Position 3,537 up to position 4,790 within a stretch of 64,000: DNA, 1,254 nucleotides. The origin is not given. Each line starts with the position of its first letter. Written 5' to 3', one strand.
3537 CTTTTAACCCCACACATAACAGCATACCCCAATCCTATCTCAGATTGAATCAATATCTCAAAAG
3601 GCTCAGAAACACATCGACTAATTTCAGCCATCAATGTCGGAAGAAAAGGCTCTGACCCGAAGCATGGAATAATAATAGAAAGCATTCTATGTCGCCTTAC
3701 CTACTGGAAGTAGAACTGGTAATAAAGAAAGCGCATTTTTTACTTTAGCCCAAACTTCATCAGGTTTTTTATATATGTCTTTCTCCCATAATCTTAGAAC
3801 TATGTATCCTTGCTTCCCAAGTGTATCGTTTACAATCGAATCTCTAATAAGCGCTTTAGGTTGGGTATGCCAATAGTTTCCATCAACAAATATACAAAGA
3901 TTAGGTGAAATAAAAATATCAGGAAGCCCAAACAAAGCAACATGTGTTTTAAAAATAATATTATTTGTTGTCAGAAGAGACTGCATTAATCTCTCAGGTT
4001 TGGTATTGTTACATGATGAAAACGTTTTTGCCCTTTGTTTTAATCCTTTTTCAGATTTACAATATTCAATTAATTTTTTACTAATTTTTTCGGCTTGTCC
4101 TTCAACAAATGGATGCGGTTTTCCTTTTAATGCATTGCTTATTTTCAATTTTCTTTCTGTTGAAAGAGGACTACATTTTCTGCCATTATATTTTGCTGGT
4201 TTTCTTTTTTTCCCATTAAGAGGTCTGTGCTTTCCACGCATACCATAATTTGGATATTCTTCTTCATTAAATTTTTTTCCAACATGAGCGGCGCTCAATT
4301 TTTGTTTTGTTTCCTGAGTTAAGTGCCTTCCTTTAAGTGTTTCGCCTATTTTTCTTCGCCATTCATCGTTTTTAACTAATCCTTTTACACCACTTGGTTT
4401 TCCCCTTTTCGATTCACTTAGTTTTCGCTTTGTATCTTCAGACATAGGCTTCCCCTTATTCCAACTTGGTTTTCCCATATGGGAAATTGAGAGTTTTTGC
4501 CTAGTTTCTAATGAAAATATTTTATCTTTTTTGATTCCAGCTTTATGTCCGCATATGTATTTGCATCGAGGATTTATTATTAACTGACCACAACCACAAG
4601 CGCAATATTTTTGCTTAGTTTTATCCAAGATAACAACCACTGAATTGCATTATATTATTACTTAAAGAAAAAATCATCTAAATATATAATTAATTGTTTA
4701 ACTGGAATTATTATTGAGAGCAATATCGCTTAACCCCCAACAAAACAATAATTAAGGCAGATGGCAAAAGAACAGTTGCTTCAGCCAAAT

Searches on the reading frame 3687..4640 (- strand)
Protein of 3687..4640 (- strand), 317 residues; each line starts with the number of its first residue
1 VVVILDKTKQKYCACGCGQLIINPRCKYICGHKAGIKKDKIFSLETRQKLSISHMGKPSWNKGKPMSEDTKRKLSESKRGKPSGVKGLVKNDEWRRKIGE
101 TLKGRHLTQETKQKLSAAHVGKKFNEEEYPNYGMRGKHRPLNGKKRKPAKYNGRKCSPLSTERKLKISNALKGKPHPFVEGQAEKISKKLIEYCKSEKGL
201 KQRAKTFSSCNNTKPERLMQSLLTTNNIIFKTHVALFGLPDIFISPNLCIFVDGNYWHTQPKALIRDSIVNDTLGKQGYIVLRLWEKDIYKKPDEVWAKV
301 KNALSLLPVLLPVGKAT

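Call 4: search_protein_families(library=pfam, proteins=[window:3687-4640:-], max_evalue=1)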
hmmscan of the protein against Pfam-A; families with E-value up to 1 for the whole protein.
window:3687-4640:- (317 aa): 6 families
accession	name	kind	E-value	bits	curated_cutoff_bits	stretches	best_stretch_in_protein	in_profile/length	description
PF07460.16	NUMOD3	-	2.7e-18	66.1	20.4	4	42-75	4-37/37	NUMOD3 motif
PF03852.21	Vsr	-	7.3e-08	32.6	27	1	210-260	18-70/74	DNA mismatch endonuclease Vsr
PF18741.7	MTES_1575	-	3.3e-06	27.5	38.2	1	248-304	40-96/96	REase_MTES_1575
PF04480.18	DUF559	-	0.00058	20.2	20.6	1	246-304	53-108/109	Protein of unknown function (DUF559)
PF10723.15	RepB-RCR_reg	-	0.3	11.5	21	0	59-91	15-48/81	Replication regulatory protein RepB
PF09047.15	MEF2_binding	-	0.73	10.5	27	0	108-118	10-20/35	MEF2 binding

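Call 5: search_protein_families(library=phrogs, proteins=[window:3687-4640:-], max_evalue=0.01)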
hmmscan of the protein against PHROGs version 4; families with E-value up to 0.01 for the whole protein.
window:3687-4640:- (317 aa): 3 families
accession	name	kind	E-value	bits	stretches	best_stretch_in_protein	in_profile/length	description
phrog_13076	-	DNA, RNA and nucleotide metabolism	3.5e-07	30.9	1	210-262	17-71/154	endonuclease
phrog_314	-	DNA, RNA and nucleotide metabolism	3.4e-05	24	1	43-148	279-380/574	homing endonuclease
phrog_21964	-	DNA, RNA and nucleotide metabolism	0.00083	20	1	52-138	52-147/244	HNH endonuclease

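Call 7: search_protein_families(library=ncbifam, proteins=[window:3687-4640:-], max_evalue=1)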
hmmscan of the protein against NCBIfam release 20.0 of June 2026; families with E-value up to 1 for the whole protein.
window:3687-4640:- (317 aa): 4 families
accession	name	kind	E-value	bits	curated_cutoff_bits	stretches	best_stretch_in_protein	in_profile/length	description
TIGR00632.1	vsr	subfamily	3.9e-10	40.1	97.85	1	204-260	13-71/119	DNA mismatch endonuclease Vsr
NF058533.1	antiphage_ProA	equivalog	0.0022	15.4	1500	1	248-305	1647-1704/1903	anti-phage protein ProA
TIGR01453.1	grpIintron_endo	subfamily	0.03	14.4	56.05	0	30-139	63-141/215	group I intron endonuclease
NF010256.0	PRK13702.1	subfamily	0.11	12.6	87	0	54-90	12-49/85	replication regulatory protein RepA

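Call 44: search_dna_similar(query=window:3687-4640:-, collection=phages, mode=protein, max_evalue=0.001, max_rows=30)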
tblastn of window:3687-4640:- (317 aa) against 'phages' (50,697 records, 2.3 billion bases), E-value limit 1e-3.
Records with a match: 24; places in all: 25; records where one place covers at least 80% of the query: 0.
Best place of each record, by identity: <60% 24.
By first word of the organism name: Vibrio 4; Acinetobacter 4; Mycobacterium 3; Rhizobium 2; Pseudomonas 2; Gordonia 2; Synechococcus 2; Clostridium 1; Arthrobacter 1; Sinorhizobium 1; and 2 more.
By host as written in the record: Vibrio sp. 3; Mycobacterium smegmatis mc2 155 3; Acinetobacter baumannii strain RES-241 2; Acinetobacter baumannii strain RES-3023 2; Pseudomonas putida PpG1 2; Gordonia terrae 3612 2; Synechococcus sp. KCZYC6 2; Sinorhizobium americanum X2_25 1; and 7 more.
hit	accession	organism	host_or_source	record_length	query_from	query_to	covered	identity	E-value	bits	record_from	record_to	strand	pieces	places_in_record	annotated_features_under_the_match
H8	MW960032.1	Rhizobium phage RHph_X2_25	Sinorhizobium americanum X2_25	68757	41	118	25%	48.7%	4e-9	64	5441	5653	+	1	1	Seg-like homing endonuclease protein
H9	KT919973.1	Vibrio phage phi-ST2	Vibrio alginolyticus V1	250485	63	172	35%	33.6%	3e-4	49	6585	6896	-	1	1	SegD homing endonuclease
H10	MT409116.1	Acinetobacter phage Octan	Acinetobacter baumannii strain RES-241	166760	36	131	30%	37.5%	3e-6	55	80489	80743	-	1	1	putative Seg-like homing DNA endonuclease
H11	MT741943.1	Acinetobacter phage Meroveus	Acinetobacter baumannii strain RES-241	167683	36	131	30%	37.5%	3e-6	55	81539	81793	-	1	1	putative Seg-like homing DNA endonuclease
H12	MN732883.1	Acinetobacter phage vB_AbaM_Kimel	Acinetobacter baumannii strain RES-3023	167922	36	131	30%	37.5%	3e-6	55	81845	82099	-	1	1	putative Seg-like homing DNA endonuclease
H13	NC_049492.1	Acinetobacter phage vB_AbaM_Kimel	Acinetobacter baumannii strain RES-3023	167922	36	131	30%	37.5%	3e-6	55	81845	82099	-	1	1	homing endonuclease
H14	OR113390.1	Clostridium phage vB_CtyS-FA70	Clostridium sp.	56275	37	121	27%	41.2%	1e-5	53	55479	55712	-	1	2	ITEVIR: putative intron-associated endonuclease 1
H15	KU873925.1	Pseudomonas phage pf16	Pseudomonas putida PpG1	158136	38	127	28%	37.8%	1e-4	50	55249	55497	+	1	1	hypothetical protein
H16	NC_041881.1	Pseudomonas phage pf16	Pseudomonas putida PpG1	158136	38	127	28%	37.8%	1e-4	50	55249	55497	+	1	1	homing endonuclease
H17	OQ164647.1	Vibrio phage vB_ValM_PVA8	Vibrio sp.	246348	91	180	28%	36.7%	6e-4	47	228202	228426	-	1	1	hypothetical protein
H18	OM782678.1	Vibrio phage PC-Liy1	Vibrio sp.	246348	91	180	28%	36.7%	6e-4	47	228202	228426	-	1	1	putative mobile endonuclease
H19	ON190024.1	Vibrio phage PVA8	Vibrio sp.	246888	91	180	28%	36.7%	6e-4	47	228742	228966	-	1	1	putative mobile endonuclease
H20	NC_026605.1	Mycobacterium phage Malithi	Mycobacterium smegmatis mc2 155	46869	203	304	32%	32.2%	6e-6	54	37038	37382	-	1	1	54: hypothetical protein | 53: DNA methyltransferase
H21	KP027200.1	Mycobacterium phage Malithi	Mycobacterium smegmatis mc2 155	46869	203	304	32%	32.2%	6e-6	54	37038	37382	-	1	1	54: hypothetical protein | 53: DNA methylase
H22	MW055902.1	Mycobacterium phage Camster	Mycobacterium smegmatis mc2 155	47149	203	304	32%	32.2%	6e-6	54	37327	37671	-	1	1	55: hypothetical protein | 54: DNA methylase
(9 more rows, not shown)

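Call 45: find_homologous_proteins(query=window:3687-4640:-, max_evalue=0.001)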
Query window:3687-4640:- (317 aa): 184 proteins with E <= 0.001 among 1356 candidates; the best 120 are listed.
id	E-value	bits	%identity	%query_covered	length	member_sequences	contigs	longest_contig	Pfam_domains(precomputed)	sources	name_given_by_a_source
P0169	6.9e-213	723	100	100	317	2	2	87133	PF07460.17,PF18741.8,PF03852.22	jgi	jgi:very-short-patch-repair endonuclease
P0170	2.1e-32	130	31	80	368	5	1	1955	PF07460.17,PF03852.22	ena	-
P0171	1.9e-25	108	30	89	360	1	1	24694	PF07460.17,PF03852.22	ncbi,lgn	-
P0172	7.9e-23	99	31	83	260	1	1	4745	PF07460.17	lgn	-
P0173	3.7e-22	97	31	94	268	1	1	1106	PF07460.17,PF04480.19,PF18741.8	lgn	-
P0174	1.2e-20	92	34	79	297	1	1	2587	PF07460.17,PF03852.22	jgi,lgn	jgi:DNA mismatch endonuclease (patch repair protein)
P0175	6.1e-20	90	31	75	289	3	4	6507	PF07460.17,PF04480.19,PF18741.8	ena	-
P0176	7.2e-19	86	47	26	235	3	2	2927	PF07460.17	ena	-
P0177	1.5e-18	85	37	47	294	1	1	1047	-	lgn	-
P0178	5.2e-17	80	38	34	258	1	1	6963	PF07460.17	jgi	-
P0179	9.4e-17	79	28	83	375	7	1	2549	PF07460.17,PF04480.19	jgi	jgi:very-short-patch-repair endonuclease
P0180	2.7e-16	78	43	26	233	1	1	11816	PF07460.17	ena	-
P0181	4.9e-16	77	31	77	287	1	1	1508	PF03852.22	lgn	-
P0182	2.0e-15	75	29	84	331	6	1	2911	PF07460.17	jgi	-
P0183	2.2e-15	75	29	82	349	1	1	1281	PF07460.17,PF04480.19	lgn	-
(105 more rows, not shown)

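Call 49: search_solved_structures(query=window:3687-4640:-, max_evalue=1, show_alignments=4)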
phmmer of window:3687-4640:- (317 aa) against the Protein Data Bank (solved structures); distinct sequences matched with E-value up to 1: 3.
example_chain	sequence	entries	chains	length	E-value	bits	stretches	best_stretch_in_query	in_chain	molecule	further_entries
3r3p_A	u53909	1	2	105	8.4e-05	24.9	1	211-291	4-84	Mobile intron protein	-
9mao_D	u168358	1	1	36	0.45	12.6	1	186-212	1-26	Alpha-defensin 5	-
3hrl_A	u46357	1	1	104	0.55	12.4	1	242-305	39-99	Endonuclease-Like Protein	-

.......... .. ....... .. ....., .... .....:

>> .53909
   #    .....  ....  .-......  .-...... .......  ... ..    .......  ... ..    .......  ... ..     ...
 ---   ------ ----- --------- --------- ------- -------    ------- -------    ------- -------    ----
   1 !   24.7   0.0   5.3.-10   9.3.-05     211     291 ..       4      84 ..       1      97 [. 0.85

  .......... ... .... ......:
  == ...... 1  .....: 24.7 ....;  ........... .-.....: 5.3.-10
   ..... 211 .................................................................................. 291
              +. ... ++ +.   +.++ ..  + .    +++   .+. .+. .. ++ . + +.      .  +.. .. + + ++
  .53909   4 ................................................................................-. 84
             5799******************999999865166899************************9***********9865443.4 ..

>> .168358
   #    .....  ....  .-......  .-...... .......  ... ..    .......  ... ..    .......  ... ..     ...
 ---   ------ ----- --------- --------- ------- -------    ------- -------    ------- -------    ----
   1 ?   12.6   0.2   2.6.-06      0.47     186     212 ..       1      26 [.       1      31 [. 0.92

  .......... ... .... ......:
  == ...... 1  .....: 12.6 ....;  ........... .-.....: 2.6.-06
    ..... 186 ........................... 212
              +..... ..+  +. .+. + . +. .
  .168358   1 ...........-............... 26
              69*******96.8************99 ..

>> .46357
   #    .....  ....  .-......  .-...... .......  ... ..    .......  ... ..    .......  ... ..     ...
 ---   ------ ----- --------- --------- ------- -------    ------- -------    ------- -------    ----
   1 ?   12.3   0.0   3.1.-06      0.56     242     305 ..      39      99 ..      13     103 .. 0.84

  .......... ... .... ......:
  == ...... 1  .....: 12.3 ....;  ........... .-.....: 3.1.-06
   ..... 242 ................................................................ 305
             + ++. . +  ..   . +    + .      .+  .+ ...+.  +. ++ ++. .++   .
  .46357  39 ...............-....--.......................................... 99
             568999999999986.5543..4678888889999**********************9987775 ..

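Call 84: search_protein_families(library=padloc, proteins=[window:3687-4640:-], max_evalue=0.001)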
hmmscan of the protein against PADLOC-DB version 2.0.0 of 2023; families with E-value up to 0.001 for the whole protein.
window:3687-4640:- (317 aa): 2 families
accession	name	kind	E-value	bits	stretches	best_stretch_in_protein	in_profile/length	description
PDLC03678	HEase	-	1.2e-07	29.7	1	197-296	151-250/266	homing endonuclease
PDLC05009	PDC-S37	-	0.00095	15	0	248-304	1282-1338/1550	-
